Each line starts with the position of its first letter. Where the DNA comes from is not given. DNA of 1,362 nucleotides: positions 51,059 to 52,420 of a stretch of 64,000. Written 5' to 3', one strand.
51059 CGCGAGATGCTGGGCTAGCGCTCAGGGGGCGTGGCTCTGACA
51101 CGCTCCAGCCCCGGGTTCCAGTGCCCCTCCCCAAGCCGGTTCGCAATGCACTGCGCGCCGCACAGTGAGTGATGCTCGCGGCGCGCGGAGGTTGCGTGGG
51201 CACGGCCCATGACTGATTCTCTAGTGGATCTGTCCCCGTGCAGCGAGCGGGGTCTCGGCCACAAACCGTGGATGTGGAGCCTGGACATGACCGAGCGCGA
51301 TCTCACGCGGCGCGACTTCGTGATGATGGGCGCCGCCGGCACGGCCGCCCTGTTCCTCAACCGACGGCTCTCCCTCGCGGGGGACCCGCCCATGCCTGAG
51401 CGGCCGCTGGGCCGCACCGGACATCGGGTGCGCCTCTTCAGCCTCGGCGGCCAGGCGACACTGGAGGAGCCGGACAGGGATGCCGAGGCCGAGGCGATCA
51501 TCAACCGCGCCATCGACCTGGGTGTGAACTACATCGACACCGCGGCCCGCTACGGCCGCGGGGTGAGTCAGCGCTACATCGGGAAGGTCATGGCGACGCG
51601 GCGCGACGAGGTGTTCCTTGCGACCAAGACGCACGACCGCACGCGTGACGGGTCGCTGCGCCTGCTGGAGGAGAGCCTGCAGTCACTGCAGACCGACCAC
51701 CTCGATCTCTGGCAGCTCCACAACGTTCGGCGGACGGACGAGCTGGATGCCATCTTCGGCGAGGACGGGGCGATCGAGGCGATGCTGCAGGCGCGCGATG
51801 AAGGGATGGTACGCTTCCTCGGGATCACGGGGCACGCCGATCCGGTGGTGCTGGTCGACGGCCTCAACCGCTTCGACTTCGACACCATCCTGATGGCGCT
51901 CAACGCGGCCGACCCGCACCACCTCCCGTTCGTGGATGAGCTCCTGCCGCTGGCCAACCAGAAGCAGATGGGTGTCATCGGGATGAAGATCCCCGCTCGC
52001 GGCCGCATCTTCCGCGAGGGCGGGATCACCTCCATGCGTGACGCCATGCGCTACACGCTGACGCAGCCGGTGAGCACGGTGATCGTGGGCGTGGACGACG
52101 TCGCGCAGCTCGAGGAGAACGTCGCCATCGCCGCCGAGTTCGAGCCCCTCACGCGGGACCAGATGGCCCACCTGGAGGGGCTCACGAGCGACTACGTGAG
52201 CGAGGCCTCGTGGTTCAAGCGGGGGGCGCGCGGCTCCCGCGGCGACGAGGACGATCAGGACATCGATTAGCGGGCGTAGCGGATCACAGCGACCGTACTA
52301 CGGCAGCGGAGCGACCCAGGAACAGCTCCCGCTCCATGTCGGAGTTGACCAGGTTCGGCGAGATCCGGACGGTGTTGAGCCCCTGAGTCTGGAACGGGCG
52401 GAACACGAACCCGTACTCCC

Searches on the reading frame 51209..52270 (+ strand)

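Call 66: search_protein_families(library=pfam, proteins=[window:51209-52270:+], max_evalue=0.00001)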
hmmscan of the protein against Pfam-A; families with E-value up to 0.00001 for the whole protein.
window:51209-52270:+ (353 aa): 1 family
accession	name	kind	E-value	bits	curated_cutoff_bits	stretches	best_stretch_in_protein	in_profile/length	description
PF00248.27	Aldo_ket_red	-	4.9e-31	108.3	24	1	87-265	14-195/291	Aldo/keto reductase family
